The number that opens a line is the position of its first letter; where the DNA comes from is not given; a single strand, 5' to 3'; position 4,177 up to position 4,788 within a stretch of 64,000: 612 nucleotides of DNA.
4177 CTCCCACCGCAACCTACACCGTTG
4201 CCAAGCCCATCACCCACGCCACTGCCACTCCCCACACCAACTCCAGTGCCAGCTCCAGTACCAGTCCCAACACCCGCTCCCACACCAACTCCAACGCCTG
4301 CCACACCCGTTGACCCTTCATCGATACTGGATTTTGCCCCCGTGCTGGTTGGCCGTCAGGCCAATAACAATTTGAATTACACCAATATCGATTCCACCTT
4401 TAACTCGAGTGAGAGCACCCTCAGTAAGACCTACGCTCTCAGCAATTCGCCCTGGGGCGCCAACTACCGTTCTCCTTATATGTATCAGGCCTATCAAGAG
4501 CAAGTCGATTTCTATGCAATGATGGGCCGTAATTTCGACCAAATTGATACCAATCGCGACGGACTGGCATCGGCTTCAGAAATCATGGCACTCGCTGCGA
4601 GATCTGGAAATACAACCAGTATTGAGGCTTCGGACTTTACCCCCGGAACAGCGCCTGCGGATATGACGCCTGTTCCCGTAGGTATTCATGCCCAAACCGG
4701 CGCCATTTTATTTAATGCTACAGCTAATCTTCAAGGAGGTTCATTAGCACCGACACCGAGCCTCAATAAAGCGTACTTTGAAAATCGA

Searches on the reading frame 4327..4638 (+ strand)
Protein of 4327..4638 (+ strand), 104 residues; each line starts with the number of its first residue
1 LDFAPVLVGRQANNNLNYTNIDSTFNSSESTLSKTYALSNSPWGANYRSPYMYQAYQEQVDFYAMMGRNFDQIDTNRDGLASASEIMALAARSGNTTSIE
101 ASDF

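Call 64: search_solved_structures(query=A2, max_evalue=10, show_alignments=2)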
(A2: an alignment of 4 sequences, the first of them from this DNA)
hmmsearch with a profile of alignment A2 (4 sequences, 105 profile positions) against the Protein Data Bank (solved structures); distinct sequences matched with E-value up to 10: 169 (the best 60 are shown).
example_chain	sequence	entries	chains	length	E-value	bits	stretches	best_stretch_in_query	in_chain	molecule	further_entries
9ya0_RA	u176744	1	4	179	3.2e-08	37.2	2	66-95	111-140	Calmodulin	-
2jnx_A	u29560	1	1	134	1e-05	29.1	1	70-91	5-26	Calcium binding protein 2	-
1q80_A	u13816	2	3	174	3.4e-05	27.5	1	70-87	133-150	Sarcoplasmic calcium-binding protein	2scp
2opo_A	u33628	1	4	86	7.1e-05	26.5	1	69-90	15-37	Polcalcin Che a 3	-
3mse_B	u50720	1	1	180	9.9e-05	26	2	59-95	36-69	Calcium-dependent protein kinase, putative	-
5t7c_A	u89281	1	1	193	0.00012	25.7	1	69-87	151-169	Hippocalcin-like protein 1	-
1k9u_A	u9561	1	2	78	0.00014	25.6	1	66-88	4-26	Polcalcin Phl p 7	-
2lvi_A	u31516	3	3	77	0.00018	25.2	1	67-88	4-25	Polcalcin Phl p 7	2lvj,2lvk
2m7n_A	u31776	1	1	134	0.00021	24.9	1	70-93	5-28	Calcium-binding protein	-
2hps_A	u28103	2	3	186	0.00024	24.8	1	70-91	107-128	coelenterazine-binding protein with bound coelenterazine | Coelenterazine-binding protein ca-bound apo form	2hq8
5m6c_E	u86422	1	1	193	0.00024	24.7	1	69-87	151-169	Neuron-specific calcium-binding protein hippocalcin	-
5m6c_A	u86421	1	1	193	0.00024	24.7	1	69-87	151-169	Neuron-specific calcium-binding protein hippocalcin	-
5g58_A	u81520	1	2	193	0.00029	24.5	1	69-87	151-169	Neuron-specific calcium-binding protein hippocalcin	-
5g4p_A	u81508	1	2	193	0.00029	24.5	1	69-87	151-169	Neuron-specific calcium-binding protein hippocalcin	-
1bjf_A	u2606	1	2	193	0.00038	24.1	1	69-87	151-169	NEUROCALCIN DELTA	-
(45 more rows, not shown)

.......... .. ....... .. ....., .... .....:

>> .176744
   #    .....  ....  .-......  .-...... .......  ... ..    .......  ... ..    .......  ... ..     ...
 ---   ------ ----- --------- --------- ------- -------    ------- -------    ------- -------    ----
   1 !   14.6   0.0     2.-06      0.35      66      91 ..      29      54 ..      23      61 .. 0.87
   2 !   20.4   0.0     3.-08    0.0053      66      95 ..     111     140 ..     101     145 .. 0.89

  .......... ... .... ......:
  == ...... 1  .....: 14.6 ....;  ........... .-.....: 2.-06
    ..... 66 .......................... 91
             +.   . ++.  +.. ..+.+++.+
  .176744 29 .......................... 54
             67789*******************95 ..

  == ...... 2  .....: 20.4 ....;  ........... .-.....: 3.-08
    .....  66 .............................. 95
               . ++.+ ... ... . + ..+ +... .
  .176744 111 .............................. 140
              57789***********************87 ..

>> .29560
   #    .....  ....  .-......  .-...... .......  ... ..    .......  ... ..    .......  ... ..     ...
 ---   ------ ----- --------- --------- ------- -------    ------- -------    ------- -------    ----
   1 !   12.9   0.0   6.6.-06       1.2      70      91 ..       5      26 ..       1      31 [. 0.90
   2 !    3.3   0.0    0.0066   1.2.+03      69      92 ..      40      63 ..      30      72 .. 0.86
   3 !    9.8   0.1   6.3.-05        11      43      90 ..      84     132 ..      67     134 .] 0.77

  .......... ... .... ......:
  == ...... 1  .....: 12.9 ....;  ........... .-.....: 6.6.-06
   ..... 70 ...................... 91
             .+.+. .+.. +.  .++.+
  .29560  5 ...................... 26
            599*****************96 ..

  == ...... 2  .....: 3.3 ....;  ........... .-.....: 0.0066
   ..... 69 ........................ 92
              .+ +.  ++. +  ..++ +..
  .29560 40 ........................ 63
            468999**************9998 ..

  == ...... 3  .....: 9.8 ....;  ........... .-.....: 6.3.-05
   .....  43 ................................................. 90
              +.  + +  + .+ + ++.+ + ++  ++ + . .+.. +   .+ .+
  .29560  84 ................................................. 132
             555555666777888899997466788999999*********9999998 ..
